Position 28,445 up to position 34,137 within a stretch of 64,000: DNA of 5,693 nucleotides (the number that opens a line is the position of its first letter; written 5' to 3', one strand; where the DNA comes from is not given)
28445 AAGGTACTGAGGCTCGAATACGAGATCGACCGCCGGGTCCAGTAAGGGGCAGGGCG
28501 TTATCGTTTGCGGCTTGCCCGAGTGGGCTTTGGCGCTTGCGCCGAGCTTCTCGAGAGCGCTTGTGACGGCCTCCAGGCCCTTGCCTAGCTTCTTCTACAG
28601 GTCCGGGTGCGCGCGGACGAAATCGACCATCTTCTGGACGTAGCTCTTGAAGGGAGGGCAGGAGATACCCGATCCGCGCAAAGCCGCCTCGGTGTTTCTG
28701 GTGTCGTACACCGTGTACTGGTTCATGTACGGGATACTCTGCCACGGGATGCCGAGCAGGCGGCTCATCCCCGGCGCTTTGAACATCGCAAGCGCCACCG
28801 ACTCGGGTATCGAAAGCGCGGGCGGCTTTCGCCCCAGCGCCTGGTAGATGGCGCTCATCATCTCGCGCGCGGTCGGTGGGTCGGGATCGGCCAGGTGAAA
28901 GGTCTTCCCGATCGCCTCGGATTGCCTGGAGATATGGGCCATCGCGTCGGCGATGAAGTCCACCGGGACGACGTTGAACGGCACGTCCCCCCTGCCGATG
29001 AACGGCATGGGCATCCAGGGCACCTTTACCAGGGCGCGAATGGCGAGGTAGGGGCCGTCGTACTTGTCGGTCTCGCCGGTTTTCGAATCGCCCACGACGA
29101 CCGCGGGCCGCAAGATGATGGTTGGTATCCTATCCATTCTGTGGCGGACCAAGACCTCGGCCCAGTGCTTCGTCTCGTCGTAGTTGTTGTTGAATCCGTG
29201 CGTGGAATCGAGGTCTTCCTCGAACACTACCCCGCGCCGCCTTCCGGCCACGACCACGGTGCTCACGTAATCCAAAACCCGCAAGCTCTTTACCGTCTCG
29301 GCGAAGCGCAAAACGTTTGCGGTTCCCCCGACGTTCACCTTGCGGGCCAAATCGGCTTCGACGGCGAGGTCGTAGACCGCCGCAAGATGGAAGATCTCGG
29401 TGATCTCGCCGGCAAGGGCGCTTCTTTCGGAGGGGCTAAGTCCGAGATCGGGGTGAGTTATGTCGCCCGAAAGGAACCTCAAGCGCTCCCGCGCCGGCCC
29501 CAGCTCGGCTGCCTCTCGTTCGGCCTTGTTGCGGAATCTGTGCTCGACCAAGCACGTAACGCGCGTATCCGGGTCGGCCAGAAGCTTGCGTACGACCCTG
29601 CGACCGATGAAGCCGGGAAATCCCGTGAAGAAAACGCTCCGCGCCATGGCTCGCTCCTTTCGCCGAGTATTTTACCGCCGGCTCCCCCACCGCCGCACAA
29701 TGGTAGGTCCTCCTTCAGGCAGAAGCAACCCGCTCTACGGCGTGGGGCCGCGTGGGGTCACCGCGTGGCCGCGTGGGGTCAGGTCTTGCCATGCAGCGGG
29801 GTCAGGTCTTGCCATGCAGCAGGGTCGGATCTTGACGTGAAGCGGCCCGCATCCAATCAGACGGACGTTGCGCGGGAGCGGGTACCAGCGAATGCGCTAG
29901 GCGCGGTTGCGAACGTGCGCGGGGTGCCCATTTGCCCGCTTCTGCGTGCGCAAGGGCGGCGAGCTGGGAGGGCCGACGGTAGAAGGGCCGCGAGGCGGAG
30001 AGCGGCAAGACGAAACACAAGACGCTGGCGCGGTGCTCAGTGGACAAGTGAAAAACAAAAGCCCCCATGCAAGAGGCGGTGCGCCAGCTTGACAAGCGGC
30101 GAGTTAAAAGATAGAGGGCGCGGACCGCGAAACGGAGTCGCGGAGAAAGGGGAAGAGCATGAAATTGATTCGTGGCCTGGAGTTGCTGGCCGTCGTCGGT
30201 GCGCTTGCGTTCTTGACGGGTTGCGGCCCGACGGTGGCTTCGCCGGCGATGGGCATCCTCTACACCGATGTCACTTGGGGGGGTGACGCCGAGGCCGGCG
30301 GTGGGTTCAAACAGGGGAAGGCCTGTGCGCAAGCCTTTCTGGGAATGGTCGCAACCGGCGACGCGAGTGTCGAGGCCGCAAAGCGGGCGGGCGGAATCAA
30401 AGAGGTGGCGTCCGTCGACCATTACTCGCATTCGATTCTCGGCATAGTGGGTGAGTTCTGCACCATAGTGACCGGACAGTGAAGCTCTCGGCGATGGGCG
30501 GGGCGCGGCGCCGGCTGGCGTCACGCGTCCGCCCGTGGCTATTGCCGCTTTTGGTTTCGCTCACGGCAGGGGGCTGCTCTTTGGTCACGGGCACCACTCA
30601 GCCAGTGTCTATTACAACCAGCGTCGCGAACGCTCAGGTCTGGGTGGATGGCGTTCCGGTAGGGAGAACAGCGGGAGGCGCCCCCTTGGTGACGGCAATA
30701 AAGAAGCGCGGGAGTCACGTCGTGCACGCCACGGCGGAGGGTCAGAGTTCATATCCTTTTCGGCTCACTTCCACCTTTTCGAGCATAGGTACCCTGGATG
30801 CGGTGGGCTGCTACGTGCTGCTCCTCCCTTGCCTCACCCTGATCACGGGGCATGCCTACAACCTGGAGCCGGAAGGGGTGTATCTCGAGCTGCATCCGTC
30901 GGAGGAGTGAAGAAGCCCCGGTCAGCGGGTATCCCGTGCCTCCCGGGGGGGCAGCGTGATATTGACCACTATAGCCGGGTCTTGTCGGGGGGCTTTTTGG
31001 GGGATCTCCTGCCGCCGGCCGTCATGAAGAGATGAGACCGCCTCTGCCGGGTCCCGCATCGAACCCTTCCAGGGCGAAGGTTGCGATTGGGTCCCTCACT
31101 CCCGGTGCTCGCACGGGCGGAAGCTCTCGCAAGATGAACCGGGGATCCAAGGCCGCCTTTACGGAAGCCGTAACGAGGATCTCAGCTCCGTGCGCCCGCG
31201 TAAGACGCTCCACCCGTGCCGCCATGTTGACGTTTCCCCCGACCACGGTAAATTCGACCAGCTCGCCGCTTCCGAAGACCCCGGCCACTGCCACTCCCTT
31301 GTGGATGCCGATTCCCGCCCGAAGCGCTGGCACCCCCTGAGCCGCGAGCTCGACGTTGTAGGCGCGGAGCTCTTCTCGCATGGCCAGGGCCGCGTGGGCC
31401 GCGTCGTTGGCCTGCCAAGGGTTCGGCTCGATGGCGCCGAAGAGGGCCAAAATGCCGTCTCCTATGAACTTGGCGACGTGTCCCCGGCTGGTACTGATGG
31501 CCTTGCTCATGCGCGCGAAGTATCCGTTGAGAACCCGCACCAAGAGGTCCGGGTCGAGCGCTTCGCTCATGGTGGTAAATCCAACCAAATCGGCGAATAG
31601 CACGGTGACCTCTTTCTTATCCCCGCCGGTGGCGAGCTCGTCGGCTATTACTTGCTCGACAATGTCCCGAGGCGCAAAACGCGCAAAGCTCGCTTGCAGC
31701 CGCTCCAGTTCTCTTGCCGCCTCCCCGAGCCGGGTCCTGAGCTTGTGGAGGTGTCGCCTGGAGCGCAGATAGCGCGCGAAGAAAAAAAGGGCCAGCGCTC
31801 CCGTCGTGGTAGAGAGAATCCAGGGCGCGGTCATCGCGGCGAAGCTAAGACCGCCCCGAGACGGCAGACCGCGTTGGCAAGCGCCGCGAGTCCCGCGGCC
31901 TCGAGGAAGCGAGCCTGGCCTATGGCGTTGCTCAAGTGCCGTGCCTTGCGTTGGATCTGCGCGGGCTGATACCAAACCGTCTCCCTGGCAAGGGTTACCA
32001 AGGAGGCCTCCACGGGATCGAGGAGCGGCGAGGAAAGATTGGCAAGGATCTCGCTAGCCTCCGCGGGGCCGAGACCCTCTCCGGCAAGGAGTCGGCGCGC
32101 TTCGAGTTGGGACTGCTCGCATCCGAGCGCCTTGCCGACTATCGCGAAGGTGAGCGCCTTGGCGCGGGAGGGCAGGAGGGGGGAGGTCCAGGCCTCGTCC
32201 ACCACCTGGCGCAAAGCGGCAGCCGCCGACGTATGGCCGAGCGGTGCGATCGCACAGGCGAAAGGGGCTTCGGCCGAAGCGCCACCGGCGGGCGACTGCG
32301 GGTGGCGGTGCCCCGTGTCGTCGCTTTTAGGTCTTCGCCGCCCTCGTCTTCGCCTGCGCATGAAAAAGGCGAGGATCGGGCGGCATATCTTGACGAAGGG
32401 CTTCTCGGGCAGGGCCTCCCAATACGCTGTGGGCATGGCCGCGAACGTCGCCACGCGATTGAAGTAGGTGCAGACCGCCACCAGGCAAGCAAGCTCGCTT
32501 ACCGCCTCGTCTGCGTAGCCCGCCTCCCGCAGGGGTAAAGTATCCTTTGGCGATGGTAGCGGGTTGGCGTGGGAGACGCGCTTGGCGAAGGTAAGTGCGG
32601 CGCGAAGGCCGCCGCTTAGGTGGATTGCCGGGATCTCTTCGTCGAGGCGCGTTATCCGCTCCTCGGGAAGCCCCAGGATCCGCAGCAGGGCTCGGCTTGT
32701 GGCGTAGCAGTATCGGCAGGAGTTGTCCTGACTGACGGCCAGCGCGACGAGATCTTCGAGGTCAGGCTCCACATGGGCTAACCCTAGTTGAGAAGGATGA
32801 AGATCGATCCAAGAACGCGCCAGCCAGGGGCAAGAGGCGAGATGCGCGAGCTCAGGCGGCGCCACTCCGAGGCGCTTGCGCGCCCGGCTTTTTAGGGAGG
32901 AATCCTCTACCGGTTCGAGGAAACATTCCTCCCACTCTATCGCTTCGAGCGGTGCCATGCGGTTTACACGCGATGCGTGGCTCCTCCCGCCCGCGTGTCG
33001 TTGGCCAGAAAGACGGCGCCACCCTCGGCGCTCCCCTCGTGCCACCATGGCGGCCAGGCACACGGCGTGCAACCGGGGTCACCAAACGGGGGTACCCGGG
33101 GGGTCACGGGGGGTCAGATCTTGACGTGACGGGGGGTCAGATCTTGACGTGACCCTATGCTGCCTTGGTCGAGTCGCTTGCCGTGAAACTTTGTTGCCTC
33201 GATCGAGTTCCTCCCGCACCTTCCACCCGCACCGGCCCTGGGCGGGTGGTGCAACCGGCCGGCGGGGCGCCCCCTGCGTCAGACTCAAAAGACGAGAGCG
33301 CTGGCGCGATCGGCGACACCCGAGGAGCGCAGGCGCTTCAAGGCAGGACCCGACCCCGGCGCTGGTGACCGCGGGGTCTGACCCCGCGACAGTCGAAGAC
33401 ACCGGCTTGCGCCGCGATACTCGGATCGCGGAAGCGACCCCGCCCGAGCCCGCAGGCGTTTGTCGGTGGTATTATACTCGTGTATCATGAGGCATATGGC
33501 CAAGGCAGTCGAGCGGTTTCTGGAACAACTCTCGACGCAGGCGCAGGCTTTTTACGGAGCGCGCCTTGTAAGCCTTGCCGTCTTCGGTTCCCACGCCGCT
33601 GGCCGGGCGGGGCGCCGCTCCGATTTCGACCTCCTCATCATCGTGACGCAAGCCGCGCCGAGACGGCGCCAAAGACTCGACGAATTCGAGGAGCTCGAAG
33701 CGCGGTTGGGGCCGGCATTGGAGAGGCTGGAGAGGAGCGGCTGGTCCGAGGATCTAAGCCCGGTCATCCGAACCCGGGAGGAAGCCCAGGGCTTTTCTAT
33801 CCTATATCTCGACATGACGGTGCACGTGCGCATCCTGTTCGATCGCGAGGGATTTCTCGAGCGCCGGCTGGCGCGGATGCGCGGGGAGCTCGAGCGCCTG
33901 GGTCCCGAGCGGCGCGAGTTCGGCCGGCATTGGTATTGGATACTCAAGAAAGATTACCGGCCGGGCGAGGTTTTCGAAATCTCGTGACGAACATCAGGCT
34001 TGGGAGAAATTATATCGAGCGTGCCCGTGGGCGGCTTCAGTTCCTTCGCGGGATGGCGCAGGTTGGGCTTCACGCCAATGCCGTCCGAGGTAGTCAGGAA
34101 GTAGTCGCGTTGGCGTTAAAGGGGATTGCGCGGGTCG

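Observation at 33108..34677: Two direct copies of a 230-250 bp MITE/REPIN-like element bracket an NTase-HEPN toxin-antitoxin pair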

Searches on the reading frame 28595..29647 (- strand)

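Call 5: search_protein_families(library=pfam, proteins=[window:28595-29647:-], max_evalue=0.01)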
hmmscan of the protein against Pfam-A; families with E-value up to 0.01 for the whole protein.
window:28595-29647:- (350 aa): 5 families
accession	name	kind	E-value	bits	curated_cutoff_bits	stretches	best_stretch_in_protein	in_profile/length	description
PF07993.18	NAD_binding_4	-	1.8e-46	158.8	20.1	1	8-236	2-258/258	Male sterility protein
PF01370.27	Epimerase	-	1.1e-16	61.5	20.9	1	7-246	3-231/240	NAD dependent epimerase/dehydratase family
PF01073.25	3Beta_HSD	-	6.7e-15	55.3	22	1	8-274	3-271/280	3-beta hydroxysteroid dehydrogenase/isomerase family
PF16363.11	GDP_Man_Dehyd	-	8e-07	29.2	27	1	8-169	3-166/332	GDP-mannose 4,6 dehydratase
PF04321.23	RmlD_sub_bind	-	9.4e-05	22.1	27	1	96-189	69-156/287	RmlD substrate binding domain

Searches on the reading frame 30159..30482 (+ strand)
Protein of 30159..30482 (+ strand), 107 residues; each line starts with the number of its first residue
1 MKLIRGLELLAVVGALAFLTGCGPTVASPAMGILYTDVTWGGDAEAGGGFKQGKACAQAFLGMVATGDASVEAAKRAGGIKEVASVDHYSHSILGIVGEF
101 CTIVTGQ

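Call 5: search_protein_families(library=pfam, proteins=[window:30159-30482:+], max_evalue=0.01)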
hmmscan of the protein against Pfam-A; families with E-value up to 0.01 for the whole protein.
window:30159-30482:+ (107 aa): 1 family
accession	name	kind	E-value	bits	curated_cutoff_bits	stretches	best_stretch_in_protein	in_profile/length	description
PF13146.11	TRL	-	1.8e-27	95.8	25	1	32-107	1-77/77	TRL-like protein family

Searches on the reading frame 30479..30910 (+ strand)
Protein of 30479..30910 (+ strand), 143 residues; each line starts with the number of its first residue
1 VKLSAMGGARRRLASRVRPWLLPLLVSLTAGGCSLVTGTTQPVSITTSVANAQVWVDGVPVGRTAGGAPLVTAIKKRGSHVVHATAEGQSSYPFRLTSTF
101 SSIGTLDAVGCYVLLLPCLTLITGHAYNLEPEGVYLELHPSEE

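Call 5: search_protein_families(library=pfam, proteins=[window:30479-30910:+], max_evalue=0.01)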
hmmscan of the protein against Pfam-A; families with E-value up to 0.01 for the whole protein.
window:30479-30910:+ (143 aa): 1 family
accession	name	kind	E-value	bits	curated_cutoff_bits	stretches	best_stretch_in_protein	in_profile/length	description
PF08308.17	PEGA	-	0.00085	19.6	20.8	1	43-88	4-45/71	PEGA domain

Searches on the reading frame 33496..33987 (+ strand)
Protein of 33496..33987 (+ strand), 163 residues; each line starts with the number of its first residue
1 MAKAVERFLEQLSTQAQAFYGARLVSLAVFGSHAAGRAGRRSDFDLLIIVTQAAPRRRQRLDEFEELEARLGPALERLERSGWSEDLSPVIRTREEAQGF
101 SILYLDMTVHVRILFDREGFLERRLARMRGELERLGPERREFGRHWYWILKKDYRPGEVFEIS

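Call 5: search_protein_families(library=pfam, proteins=[window:33496-33987:+], max_evalue=0.01)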
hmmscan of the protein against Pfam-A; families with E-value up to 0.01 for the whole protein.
window:33496-33987:+ (163 aa): 3 families
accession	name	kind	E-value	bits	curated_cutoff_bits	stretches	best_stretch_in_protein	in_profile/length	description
PF01909.29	NTP_transf_2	-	8.8e-08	32.9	21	1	18-70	10-63/93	Nucleotidyltransferase domain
PF18765.7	Polbeta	-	0.00016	22.2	26.9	1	26-68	15-56/93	Polymerase beta, Nucleotidyltransferase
PF22600.2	MTPAP-like_central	-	0.0031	18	27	1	8-68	25-81/139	Poly(A) RNA polymerase, mitochondrial-like, central palm domain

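Call 12: find_encoding_contigs(protein=window:33496-33987:+, flank=10000, max_places=10)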
Protein window:33496-33987:+ (163 aa): no gene with exactly this product is on record in the collection.

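Call 34: search_protein_families(library=ncbifam, proteins=[window:33496-33987:+], max_evalue=0.01)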
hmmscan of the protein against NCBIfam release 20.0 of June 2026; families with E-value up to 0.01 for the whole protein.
window:33496-33987:+ (163 aa): 3 families
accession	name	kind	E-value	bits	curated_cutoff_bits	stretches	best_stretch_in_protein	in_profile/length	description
NF033220.1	ANT_3pp_II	equivalog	9.5e-06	25.2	400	1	9-62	7-62/258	ANT(3'')-II family aminoglycoside nucleotidyltransferase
NF047752.1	MntA_antitoxin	equivalog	2e-05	24.4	60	1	26-71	9-53/106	type VII toxin-antitoxin system MntA family adenylyltransferase antitoxin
NF051895.1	anti_phage_HalB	equivalog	0.0099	15.5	190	0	27-57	2-32/211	anti-phage Hailong system nucleotidyltransferase HalB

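Call 42: find_homologous_proteins(query=window:33496-33984:+)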
Query seq(163 aa) (163 aa): 104 proteins with E <= 0.001 among 1719 candidates.
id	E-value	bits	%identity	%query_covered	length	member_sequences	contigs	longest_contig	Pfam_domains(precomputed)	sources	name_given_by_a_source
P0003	2.0e-99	348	100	100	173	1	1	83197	PF01909.30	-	-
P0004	3.3e-70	253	74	98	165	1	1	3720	PF01909.30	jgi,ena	-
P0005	4.3e-70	253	73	99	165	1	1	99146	PF18765.8,PF01909.30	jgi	jgi:predicted nucleotidyltransferase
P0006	1.1e-69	251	73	100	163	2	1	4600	PF01909.30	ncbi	-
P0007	4.1e-69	250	72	98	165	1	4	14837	PF18765.8,PF01909.30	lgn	-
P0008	5.6e-69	249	71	99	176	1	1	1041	PF18765.8,PF01909.30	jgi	jgi:predicted nucleotidyltransferase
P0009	1.3e-68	248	72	99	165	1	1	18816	PF18765.8,PF01909.30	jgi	jgi:predicted nucleotidyltransferase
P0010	2.1e-68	247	71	98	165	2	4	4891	PF01909.30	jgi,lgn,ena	-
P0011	2.8e-68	247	73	98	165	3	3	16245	PF18765.8,PF01909.30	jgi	-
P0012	3.1e-68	247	73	98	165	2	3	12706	PF01909.30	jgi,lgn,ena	jgi:hypothetical protein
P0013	4.1e-68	246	72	99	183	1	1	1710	PF18765.8,PF01909.30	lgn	-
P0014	4.4e-68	246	73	98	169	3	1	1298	PF18765.8,PF01909.30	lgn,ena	-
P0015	5.6e-68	246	72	98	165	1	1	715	PF18765.8,PF01909.30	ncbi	-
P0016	8.5e-68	245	74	100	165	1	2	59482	PF01909.30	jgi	jgi:predicted nucleotidyltransferase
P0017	2.6e-67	244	72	99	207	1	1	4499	PF18765.8,PF01909.30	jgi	jgi:predicted nucleotidyltransferase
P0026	9.5e-66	239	70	99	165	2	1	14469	PF01909.30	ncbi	ncbi:MAG: nucleotidyltransferase domain-containing protein [Candidatus Binatia bacterium]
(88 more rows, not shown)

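Call 43: find_encoding_contigs(protein=P0005, flank=6000, max_places=3)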
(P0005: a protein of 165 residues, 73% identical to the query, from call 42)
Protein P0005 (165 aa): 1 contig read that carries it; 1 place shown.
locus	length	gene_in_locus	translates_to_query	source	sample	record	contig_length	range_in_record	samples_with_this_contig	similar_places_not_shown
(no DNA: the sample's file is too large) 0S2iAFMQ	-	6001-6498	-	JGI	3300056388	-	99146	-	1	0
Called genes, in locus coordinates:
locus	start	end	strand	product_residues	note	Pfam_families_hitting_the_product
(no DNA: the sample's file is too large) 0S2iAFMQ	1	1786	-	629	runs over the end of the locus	PF01435:Peptidase_M48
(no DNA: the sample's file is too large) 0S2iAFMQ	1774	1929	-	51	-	-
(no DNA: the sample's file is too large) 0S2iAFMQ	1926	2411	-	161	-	-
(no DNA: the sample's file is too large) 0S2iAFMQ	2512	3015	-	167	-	-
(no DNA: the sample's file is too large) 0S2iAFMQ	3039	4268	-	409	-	PF25174:Beta-prop_THOC3 (faint)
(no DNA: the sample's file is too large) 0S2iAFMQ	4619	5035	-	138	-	PF01934:HepT-like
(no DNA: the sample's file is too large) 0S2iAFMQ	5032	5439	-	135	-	PF01909:NTP_transf_2, PF18765:Polbeta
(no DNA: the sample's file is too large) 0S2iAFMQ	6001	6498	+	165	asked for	PF01909:NTP_transf_2, PF18765:Polbeta (faint)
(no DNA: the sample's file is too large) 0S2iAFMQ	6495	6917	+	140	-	PF05168:HEPN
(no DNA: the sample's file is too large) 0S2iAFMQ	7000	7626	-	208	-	PF05685:Uma2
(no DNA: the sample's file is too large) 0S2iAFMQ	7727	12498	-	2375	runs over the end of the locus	PF03534:SpvB, PF13517:FG-GAP_3, PF12256:TcdB_toxin_midN, PF05593:RHS_repeat (faint), PF25023:TEN_YD-shell (faint)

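Call 44: find_encoding_contigs(protein=P0016, flank=6000, max_places=3)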
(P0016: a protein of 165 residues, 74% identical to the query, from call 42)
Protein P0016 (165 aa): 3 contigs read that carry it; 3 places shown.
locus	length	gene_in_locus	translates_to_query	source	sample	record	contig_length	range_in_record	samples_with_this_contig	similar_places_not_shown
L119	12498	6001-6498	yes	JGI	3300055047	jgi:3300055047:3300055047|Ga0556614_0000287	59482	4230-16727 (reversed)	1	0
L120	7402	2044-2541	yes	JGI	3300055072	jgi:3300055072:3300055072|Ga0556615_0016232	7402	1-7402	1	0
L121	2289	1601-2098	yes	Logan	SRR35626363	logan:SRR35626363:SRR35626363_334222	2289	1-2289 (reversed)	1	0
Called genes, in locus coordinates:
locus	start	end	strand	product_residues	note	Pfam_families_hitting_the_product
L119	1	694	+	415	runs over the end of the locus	PF01855:POR_N, PF17147:PFOR_II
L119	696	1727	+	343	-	PF02775:TPP_enzyme_C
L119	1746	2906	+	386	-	PF01734:Patatin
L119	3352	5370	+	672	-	-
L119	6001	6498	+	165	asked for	PF01909:NTP_transf_2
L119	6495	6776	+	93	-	PF05168:HEPN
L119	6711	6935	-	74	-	PF00036:EF-hand_1 (faint)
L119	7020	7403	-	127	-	-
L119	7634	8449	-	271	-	PF12697:Abhydrolase_6 (faint), PF00561:Abhydrolase_1 (faint), PF12146:Hydrolase_4 (faint)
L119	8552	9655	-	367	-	-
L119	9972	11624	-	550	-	PF02878:PGM_PMM_I, PF02879:PGM_PMM_II, PF02880:PGM_PMM_III, PF00408:PGM_PMM_IV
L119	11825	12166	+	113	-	PF04020:Phage_holin_4_2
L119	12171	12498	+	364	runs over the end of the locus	PF01594:AI-2E_transport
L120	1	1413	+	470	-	?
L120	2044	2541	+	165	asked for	PF01909:NTP_transf_2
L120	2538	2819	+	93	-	PF05168:HEPN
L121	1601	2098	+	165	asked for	PF01909:NTP_transf_2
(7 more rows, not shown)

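Call 45: find_encoding_contigs(protein=P0026, flank=6000, max_places=3)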
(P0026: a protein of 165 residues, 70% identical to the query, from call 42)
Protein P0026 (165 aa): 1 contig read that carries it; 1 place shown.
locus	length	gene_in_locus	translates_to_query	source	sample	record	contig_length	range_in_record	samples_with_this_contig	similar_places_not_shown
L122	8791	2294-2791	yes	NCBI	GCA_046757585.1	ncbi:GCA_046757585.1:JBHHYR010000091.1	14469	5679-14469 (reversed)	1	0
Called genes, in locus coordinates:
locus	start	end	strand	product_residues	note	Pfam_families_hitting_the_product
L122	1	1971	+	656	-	PF02630:SCO1-SenC, PF00034:Cytochrom_C (faint), PF03150:CCP_MauG, PF21419:RoxA-like_Cyt-c (weak)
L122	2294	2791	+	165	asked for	PF01909:NTP_transf_2 (weak)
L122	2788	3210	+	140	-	PF05168:HEPN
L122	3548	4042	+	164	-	-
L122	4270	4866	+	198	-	PF00403:HMA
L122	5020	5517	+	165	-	PF18423:zf_CopZ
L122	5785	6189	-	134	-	PF01850:PIN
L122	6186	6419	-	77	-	PF04014:MazE_antitoxin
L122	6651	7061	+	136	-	PF00376:MerR, PF13411:MerR_1, PF09278:MerR-DNA-bind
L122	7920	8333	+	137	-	-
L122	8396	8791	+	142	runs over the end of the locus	-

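Call 46: find_encoding_contigs(protein=P0007, flank=6000, max_places=4)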
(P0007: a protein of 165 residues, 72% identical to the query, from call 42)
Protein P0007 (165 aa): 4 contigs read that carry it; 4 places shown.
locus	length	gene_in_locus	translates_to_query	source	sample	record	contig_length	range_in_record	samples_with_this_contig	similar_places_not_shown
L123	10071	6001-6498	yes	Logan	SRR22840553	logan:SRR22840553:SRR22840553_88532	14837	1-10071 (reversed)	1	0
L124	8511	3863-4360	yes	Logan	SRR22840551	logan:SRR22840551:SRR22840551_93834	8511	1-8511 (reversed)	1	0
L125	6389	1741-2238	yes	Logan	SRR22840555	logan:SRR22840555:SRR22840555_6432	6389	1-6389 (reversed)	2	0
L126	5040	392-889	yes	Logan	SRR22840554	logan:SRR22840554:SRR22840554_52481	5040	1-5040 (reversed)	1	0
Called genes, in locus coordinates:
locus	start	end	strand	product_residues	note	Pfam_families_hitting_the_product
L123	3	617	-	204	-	PF05685:Uma2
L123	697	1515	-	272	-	PF13365:Trypsin_2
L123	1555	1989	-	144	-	PF03994:DUF350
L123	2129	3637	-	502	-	PF01435:Peptidase_M48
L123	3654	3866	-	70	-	-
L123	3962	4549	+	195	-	PF00023:Ank (faint)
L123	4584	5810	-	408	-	PF25174:Beta-prop_THOC3 (faint)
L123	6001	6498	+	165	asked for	PF01909:NTP_transf_2, PF18765:Polbeta (weak)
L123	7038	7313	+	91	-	-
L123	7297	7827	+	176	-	PF00583:Acetyltransf_1, PF13673:Acetyltransf_10, PF13508:Acetyltransf_7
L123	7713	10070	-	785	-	?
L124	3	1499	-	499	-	?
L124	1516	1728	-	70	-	-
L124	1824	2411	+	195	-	PF00023:Ank (faint)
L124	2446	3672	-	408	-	PF25174:Beta-prop_THOC3 (faint)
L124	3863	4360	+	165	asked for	PF01909:NTP_transf_2, PF18765:Polbeta (weak)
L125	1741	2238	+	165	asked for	PF01909:NTP_transf_2, PF18765:Polbeta (weak)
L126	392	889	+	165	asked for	PF01909:NTP_transf_2, PF18765:Polbeta (weak)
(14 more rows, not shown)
